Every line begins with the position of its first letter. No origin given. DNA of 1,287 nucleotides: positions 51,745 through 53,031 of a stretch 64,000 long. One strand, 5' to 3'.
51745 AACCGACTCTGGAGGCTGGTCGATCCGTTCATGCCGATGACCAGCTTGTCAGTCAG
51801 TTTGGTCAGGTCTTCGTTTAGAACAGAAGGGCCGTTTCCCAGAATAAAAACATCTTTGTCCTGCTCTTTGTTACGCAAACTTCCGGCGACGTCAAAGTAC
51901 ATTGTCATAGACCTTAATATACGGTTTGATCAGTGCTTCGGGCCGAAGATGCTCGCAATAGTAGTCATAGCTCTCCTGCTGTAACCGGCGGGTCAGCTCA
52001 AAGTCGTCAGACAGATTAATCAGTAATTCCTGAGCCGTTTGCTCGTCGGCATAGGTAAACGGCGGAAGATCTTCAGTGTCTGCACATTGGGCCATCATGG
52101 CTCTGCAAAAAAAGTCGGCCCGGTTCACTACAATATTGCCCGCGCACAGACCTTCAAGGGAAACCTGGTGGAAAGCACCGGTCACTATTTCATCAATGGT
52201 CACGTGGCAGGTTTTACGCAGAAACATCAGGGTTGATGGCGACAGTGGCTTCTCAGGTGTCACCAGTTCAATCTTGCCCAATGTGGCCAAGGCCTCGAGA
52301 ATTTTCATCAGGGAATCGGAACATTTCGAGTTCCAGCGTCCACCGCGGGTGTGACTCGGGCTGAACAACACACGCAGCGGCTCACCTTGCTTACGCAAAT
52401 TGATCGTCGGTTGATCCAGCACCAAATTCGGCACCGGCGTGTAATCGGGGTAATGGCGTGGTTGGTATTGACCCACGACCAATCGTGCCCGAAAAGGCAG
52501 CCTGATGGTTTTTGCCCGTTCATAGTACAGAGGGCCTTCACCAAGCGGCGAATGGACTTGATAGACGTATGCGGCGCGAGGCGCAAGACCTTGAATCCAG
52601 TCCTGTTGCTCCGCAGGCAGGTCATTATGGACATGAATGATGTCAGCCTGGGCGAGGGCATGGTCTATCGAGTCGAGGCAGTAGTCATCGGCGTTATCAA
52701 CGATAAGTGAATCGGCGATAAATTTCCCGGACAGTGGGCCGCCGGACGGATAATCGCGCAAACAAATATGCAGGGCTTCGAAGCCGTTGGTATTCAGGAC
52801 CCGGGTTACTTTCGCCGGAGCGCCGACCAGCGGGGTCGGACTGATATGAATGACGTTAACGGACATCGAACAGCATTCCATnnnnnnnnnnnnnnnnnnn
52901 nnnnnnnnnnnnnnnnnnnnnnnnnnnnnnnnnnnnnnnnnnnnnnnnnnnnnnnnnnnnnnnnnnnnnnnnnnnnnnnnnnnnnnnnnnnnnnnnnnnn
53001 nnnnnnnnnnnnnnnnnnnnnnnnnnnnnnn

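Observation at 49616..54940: Five-gene, translationally coupled glycan-type operon ending in an orphan KpsM-type permease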

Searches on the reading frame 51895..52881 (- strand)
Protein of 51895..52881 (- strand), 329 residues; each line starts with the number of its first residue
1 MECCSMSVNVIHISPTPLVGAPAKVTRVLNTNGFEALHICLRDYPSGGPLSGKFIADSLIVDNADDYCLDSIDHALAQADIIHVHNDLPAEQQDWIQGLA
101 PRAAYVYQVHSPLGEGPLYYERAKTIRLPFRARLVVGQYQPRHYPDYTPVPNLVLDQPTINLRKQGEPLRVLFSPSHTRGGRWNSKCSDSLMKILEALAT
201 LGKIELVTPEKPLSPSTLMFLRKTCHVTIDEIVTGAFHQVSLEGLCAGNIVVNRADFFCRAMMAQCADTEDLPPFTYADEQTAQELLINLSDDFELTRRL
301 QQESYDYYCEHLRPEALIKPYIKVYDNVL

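Call 3: search_protein_families(library=pfam, proteins=[window:51895-52881:-], max_evalue=1)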
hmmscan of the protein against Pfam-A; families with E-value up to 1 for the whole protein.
window:51895-52881:- (329 aa): 0 families

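Call 4: search_protein_families(library=ncbifam, proteins=[window:51895-52881:-], max_evalue=1)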
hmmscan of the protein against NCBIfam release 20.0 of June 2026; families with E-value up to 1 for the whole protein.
window:51895-52881:- (329 aa): 1 family
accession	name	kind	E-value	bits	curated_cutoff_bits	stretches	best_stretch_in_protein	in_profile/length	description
TIGR00511.1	ribulose_e2b2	equivalog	0.15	11.3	314.1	1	55-84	167-196/301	ribose 1,5-bisphosphate isomerase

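Call 10: find_homologous_proteins(query=window:51895-52881:-)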
Query window:51895-52881:- (329 aa): 225 proteins with E <= 0.001 among 2059 candidates; the best 120 are listed.
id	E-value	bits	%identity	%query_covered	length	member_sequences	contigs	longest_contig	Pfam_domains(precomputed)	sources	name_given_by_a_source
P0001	2.1e-219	745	99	98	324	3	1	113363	-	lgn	-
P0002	2.1e-127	443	60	98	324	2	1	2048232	-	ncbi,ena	-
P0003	4.9e-126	438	59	98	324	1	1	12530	-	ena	-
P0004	2.5e-124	433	58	98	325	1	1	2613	-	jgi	-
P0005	2.0e-123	430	56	97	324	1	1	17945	-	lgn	-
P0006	1.1e-121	424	57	98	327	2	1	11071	-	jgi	jgi:hypothetical protein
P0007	4.3e-121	422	58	98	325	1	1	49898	-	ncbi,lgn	ncbi:MAG: hypothetical protein AB8C46_03625 [Burkholderiaceae bacterium]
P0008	7.8e-121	421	55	98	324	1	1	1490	-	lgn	-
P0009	8.1e-121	421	56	98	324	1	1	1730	-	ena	-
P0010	1.8e-120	420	57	98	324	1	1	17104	-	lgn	-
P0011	1.8e-120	420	55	98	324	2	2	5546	-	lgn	-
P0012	4.7e-120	419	57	98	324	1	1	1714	-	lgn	-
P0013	6.5e-120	418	56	98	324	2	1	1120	-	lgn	-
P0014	3.7e-118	412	57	98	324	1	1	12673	-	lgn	-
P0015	2.2e-117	410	55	98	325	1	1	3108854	-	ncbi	ncbi:hypothetical protein [Cupriavidus necator]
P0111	3.2e-90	321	47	98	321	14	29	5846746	-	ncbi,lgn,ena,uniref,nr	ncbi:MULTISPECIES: hypothetical protein [Pseudomonas]|uniref:hypothetical protein n=1 Tax=Pseudomona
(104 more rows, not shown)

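Call 11: find_encoding_contigs(protein=P0001, flank=10000, max_places=3)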
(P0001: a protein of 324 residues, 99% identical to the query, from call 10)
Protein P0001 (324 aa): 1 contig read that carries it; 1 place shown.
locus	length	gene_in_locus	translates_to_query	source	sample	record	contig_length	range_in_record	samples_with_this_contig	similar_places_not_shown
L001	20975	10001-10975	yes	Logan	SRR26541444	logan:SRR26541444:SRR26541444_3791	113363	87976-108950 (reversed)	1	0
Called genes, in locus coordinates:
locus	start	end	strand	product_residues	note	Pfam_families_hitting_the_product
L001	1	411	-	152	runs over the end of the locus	PF00111:Fer2, PF13085:Fer2_3 (weak), PF01799:Fer2_2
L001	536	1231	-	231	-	PF00005:ABC_tran, PF13304:AAA_21 (weak)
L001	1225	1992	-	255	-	PF00005:ABC_tran, PF12399:BCA_ABC_TP_C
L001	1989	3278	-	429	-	PF02653:BPD_transp_2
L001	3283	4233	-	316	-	PF02653:BPD_transp_2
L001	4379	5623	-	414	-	PF13458:Peripla_BP_6, PF13433:Peripla_BP_5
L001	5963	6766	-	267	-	PF00106:adh_short, PF08659:KR (weak), PF13561:adh_short_C2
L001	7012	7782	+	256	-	PF00892:EamA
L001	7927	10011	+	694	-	PF00534:Glycos_transf_1, PF13692:Glyco_trans_1_4 (weak)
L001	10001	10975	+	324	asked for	-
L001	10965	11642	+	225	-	PF01973:MptE-like, PF27901:WaaZ_KDO_III (faint)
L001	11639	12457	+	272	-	-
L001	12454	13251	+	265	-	PF01061:ABC2_membrane, PF12698:ABC2_membrane_3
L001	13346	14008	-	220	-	PF00392:GntR, PF07729:FCD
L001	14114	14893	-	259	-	PF02798:GST_N, PF13417:GST_N_3, PF13409:GST_N_2, PF00043:GST_C, PF14497:GST_C_3 (faint), PF13410:GST_C_2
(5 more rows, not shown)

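Call 12: find_encoding_contigs(protein=P0015, flank=10000, max_places=3)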
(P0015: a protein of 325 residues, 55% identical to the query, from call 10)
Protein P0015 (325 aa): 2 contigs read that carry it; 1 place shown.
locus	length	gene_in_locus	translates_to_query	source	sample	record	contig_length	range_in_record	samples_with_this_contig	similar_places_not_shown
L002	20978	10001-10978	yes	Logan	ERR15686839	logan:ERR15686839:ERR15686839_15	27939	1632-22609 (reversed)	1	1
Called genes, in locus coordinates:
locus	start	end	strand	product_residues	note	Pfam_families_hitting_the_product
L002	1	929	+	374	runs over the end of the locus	-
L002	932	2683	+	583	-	PF02563:Poly_export, PF22461:SLBB_2, PF10531:SLBB (weak), PF22461:SLBB_2 (weak)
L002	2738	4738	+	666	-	PF05159:Capsule_synth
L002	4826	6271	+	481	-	PF05159:Capsule_synth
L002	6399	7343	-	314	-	-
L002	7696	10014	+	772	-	PF00534:Glycos_transf_1, PF13692:Glyco_trans_1_4, PF20706:GT4-conflict (faint)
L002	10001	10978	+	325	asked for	-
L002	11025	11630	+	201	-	PF01973:MptE-like (weak), PF27901:WaaZ_KDO_III (faint)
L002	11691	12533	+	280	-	PF00793:DAHP_synth_1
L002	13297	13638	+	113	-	-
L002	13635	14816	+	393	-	-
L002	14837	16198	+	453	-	PF00067:p450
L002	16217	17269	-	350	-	-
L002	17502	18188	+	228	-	PF03551:PadR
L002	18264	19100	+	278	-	PF08021:FAD_binding_9, PF04954:SIP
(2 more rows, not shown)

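Call 13: find_encoding_contigs(protein=P0111, flank=10000, max_places=4)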
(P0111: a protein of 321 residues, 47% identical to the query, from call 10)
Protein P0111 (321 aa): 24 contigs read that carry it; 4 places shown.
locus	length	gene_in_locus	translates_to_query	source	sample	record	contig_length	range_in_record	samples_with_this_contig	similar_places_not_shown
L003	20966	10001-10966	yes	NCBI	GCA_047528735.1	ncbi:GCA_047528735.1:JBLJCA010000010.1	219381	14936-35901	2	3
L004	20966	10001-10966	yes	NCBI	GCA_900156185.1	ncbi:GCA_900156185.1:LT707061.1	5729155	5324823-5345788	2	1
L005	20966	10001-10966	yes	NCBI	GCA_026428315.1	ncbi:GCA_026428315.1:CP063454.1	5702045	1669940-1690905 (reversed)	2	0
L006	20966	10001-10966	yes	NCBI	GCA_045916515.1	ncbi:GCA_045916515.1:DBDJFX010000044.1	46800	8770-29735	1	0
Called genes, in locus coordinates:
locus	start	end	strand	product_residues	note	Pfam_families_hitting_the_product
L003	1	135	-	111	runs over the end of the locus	PF12836:HHH_3, PF03934:T2SSK (weak), PF00633:HHH (faint)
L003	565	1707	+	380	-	PF02350:Epimerase_2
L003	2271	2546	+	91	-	PF11275:DUF3077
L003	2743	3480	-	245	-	-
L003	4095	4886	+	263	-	PF01061:ABC2_membrane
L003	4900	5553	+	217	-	PF00005:ABC_tran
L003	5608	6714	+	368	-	-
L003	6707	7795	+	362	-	PF10531:SLBB (faint), PF02563:Poly_export, PF22461:SLBB_2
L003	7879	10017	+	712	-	PF00534:Glycos_transf_1, PF13692:Glyco_trans_1_4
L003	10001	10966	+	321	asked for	-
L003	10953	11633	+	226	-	PF01973:MptE-like, PF27901:WaaZ_KDO_III (weak)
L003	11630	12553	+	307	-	PF05050:Methyltransf_21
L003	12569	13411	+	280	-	PF00793:DAHP_synth_1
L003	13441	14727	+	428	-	PF02348:CTP_transf_3, PF12804:NTP_transf_3, PF00702:Hydrolase (faint), PF08282:Hydrolase_3 (weak)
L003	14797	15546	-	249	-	-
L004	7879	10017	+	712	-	PF00534:Glycos_transf_1, PF13692:Glyco_trans_1_4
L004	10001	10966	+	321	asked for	-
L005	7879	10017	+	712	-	PF00534:Glycos_transf_1, PF13692:Glyco_trans_1_4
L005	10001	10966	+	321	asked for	-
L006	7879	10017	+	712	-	PF00534:Glycos_transf_1, PF13692:Glyco_trans_1_4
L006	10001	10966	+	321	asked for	-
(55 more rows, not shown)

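Call 15: find_encoding_contigs(protein=P0002, flank=10000, max_places=2)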
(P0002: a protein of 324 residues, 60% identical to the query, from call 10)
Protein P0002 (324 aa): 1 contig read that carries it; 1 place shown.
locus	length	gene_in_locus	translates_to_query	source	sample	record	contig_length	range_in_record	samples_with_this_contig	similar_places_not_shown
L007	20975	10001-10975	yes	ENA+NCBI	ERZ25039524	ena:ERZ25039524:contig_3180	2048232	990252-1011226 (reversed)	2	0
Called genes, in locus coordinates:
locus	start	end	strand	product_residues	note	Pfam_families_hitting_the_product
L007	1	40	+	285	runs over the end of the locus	PF13640:2OG-FeII_Oxy_3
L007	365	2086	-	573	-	PF00270:DEAD, PF00271:Helicase_C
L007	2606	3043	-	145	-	PF07017:PagP (weak)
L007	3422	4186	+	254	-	PF01061:ABC2_membrane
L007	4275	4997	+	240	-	PF00005:ABC_tran, PF13304:AAA_21 (faint)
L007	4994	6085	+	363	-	-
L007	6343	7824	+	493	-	PF02563:Poly_export, PF10531:SLBB (faint), PF22461:SLBB_2 (faint)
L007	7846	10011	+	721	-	PF13692:Glyco_trans_1_4, PF00534:Glycos_transf_1 (weak)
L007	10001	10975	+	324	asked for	-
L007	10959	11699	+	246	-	PF01973:MptE-like (faint), PF27901:WaaZ_KDO_III (faint)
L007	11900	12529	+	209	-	PF00793:DAHP_synth_1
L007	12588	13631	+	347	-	PF00571:CBS (faint), PF01380:SIS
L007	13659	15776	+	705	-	PF05159:Capsule_synth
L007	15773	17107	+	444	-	PF05159:Capsule_synth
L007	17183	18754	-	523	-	PF07504:FTP, PF01447:Peptidase_M4, PF02868:Peptidase_M4_C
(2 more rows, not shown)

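Call 16: find_encoding_contigs(protein=P0007, flank=10000, max_places=2)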
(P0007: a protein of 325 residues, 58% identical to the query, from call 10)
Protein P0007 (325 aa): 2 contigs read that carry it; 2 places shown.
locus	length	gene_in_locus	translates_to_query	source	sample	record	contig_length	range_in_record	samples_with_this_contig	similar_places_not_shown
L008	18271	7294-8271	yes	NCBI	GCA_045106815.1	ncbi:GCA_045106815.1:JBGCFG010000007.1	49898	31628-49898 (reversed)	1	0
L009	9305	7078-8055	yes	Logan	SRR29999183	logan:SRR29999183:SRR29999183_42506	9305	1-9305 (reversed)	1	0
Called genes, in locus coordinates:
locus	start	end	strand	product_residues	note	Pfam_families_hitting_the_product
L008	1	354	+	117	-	PF02211:NHase_beta_C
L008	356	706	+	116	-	PF21006:NHase_beta_N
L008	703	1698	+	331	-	PF03193:RsgA_GTPase (faint), PF02492:cobW, PF07683:CobW_C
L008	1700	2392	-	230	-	PF01243:PNPOx_N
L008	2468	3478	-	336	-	PF00795:CN_hydrolase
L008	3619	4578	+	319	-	PF14525:AraC_binding_2, PF12833:HTH_18, PF00165:HTH_AraC (weak)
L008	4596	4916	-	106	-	-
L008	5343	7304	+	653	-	PF13692:Glyco_trans_1_4 (weak)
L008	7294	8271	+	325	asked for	-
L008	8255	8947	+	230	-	PF01973:MptE-like, PF27901:WaaZ_KDO_III (faint)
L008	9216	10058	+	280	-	-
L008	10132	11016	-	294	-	PF00378:ECH_1, PF16113:ECH_2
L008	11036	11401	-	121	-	PF00903:Glyoxalase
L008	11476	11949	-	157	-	PF00072:Response_reg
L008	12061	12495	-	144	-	PF00072:Response_reg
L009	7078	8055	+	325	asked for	-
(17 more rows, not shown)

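Call 19: search_solved_structures(query=window:51895-52866:-, max_evalue=1)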
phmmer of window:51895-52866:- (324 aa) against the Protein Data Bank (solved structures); distinct sequences matched with E-value up to 1: 2.
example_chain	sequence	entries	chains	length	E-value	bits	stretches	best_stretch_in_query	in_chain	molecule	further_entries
7vjs_A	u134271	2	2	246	0.41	12.9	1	107-174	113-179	Alpha-ketoglutarate-dependent dioxygenase alkB homolog 6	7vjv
30jv_A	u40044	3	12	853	0.69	12.1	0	9-82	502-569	TnsA endonuclease N-terminal domain-containing protein,TnsB transposase | PseTnsAB artificial fusion protein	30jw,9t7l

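Call 27: find_related_loci(query=A1, collection=genome_contigs, flank=10000)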
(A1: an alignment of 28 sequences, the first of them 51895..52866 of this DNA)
Query A1 (324 aa) in genome_contigs; peptide patterns used: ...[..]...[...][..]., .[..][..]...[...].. (x = any residue, [..] = any of these).
65 stretches matched a pattern; 47 encode a relative of the query (tblastn E <= 1e-3); 45 distinct loci.
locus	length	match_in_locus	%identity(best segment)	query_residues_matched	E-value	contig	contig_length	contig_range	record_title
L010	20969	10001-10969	60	1-323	6e-132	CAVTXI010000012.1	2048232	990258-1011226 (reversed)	MAG: uncultured beta proteobacterium isolate MFD04651.bin.1.240 genome assembly, contig: contig_3180, whole genome shotg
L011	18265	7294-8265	58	1-323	9e-128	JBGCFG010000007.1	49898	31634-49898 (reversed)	MAG: Burkholderiaceae bacterium isolate SGMAG-27 contig7, whole genome shotgun sequence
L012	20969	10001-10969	55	1-323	4e-122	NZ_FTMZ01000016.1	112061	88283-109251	Sphaerotilus natans strain ATCC 13338, whole genome shotgun sequence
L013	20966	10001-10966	52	3-324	1e-121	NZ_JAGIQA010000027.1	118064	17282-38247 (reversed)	Cupriavidus consociatus strain LEh25 NODE_27_length_118064_cov_74.801885, whole genome shotgun sequence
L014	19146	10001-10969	50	2-324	1e-107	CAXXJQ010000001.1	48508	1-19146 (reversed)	MAG: Desulfuromonadales bacterium isolate 9856a9eb-0080-408b-a1e2-7796c5ec94f2 genome assembly, contig: contig_1, whole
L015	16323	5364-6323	49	2-324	4e-105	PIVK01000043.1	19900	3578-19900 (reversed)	MAG: Rhodospirillales bacterium isolate Glo_3 GloG15_CONTIG3102, whole genome shotgun sequence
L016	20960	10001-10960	48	4-323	1e-102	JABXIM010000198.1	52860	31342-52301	MAG: Oceanospirillaceae bacterium isolate HF-Din08 c_000000013597, whole genome shotgun sequence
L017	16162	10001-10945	47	2-320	4e-100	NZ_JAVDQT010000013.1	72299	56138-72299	Brucella pseudogrignonensis strain DS1730 Ga0451210_13, whole genome shotgun sequence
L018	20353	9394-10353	48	2-324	3e-98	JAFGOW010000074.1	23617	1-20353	MAG: Deltaproteobacteria bacterium isolate Zod_Metabat.652 k87_4177465, whole genome shotgun sequence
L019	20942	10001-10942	47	4-321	2e-98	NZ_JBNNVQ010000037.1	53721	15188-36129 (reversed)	Pseudomonas sp. NPDC089569 NPDC089569_189_F6.ctg-0037, whole genome shotgun sequence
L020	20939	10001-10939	47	5-321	9e-98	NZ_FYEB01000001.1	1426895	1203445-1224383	Pseudomonas sp. Irchel s3b2 isolate Pseudomonas sp. Irchel s3b2, whole genome shotgun sequence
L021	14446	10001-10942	47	4-321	9e-98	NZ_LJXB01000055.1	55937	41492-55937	Pseudomonas fluorescens strain S613 AN403.Contig454, whole genome shotgun sequence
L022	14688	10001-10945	45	2-320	4e-97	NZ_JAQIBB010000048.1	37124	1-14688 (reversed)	Gallibacterium faecale strain AGMB14963 14963-cir_48, whole genome shotgun sequence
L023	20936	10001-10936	48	5-320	1e-96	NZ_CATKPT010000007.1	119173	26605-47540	Pseudomonas sp. IT-P253 EMIT0P253_Contig_16, whole genome shotgun sequence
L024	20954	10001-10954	44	5-324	2e-93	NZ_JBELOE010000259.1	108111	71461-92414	Catenovulum sediminis strain D2 k141_370, whole genome shotgun sequence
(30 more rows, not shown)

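Call 46: search_dna_similar(query=window:51895-52866:-, collection=plasmids, mode=protein, max_rows=15)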
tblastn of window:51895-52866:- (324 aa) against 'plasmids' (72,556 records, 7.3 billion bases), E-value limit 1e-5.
No match.

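Call 61: predict_structure(alignment_id=A1)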
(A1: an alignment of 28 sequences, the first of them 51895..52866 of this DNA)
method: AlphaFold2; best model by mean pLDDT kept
length: 324 residues; sequences in the alignment: 28
mean_pLDDT: 90.2   pTM: 0.89
mean pLDDT of the five models: 90.2, 89.9, 89.6, 89.5, 89.0
residues with pLDDT >= 90: 225; 70-90: 76; 50-70: 22; < 50: 1
segments of 3 or more residues with pLDDT < 50: none
pLDDT, mean of each block of 10 residues (from residue 1): 91 82 95 94 86 93 96 97 93 96 80 69 93 75 91 96 92 57 88 97 88 94 87 91 96 90 95 95 98 99 97 95 95
secondary structure, 60 per line:
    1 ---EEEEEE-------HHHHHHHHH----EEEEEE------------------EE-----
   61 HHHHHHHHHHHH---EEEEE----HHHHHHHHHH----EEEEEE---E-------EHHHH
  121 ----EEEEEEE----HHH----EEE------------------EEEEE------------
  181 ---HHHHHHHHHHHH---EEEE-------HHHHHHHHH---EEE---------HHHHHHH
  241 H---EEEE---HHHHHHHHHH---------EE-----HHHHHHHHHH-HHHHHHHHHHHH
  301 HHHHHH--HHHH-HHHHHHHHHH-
elements in order: E4-9 H17-25 E30-35 H61-72 E76-80 H85-94 E99-104 H117-120 E125-131 E143-145 E164-168 H184-195 E199-202 H210-218 E222-224 H234-241 E245-248 H252-261 H278-287 H289-306 H309-312 H314-323
